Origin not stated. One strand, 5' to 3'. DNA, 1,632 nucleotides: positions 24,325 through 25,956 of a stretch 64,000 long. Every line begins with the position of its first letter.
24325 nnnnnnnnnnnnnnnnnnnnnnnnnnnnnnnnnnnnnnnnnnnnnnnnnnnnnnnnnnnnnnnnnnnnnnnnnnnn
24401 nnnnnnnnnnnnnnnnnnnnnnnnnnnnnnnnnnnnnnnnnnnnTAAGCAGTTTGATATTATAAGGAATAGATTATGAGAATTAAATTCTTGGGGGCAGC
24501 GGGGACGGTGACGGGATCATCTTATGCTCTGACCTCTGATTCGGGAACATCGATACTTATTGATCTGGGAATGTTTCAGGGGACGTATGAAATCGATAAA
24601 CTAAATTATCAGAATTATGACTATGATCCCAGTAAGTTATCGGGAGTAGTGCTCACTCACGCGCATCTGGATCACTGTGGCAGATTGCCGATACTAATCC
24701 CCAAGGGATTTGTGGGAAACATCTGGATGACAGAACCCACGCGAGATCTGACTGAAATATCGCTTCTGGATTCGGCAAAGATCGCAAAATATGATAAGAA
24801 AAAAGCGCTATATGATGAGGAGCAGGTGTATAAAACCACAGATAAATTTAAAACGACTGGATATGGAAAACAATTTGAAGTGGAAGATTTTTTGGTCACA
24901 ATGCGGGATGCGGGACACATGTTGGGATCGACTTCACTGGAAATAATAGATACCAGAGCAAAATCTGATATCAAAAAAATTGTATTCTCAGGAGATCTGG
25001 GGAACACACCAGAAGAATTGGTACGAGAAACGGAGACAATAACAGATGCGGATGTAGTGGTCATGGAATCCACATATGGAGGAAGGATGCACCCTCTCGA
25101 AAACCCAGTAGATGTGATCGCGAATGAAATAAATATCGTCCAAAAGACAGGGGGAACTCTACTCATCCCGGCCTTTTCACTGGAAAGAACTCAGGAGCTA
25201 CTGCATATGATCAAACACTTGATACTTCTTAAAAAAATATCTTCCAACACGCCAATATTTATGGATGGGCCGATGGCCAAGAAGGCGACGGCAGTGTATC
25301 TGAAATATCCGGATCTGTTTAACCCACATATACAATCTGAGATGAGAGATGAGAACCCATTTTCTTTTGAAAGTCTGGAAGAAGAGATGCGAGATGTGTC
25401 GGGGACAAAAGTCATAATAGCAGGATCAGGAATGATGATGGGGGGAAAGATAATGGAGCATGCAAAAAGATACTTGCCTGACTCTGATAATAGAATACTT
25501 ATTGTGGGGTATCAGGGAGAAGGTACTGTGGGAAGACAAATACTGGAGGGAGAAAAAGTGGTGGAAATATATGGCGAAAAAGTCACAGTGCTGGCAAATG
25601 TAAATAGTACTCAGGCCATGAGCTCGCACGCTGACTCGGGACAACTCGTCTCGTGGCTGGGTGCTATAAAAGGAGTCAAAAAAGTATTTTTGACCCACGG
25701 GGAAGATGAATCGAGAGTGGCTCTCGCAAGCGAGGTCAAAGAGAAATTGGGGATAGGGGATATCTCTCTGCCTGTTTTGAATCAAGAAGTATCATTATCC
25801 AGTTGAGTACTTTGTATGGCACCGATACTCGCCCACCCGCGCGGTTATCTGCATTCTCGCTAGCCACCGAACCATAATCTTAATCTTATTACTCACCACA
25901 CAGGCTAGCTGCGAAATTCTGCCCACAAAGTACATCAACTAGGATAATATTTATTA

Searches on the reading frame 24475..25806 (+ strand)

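Call 36: search_protein_families(library=pfam, proteins=[window:24475-25806:+], max_evalue=0.00001)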
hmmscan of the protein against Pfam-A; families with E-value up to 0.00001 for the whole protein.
window:24475-25806:+ (443 aa): 4 families
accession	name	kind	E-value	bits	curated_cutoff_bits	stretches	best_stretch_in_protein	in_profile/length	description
PF10996.14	Beta-Casp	-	1.2e-28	100.5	27.7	1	239-356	1-120/120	Beta-Casp domain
PF00753.33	Lactamase_B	-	3.9e-12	47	22.7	1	12-183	4-158/196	Metallo-beta-lactamase superfamily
PF12706.13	Lactamase_B_2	-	1.7e-09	38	27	1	51-201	27-166/200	Beta-lactamase superfamily domain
PF07521.17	RMMBL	-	8.3e-09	35.8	21.6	1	370-427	2-58/63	Zn-dependent metallo-hydrolase RNA specificity domain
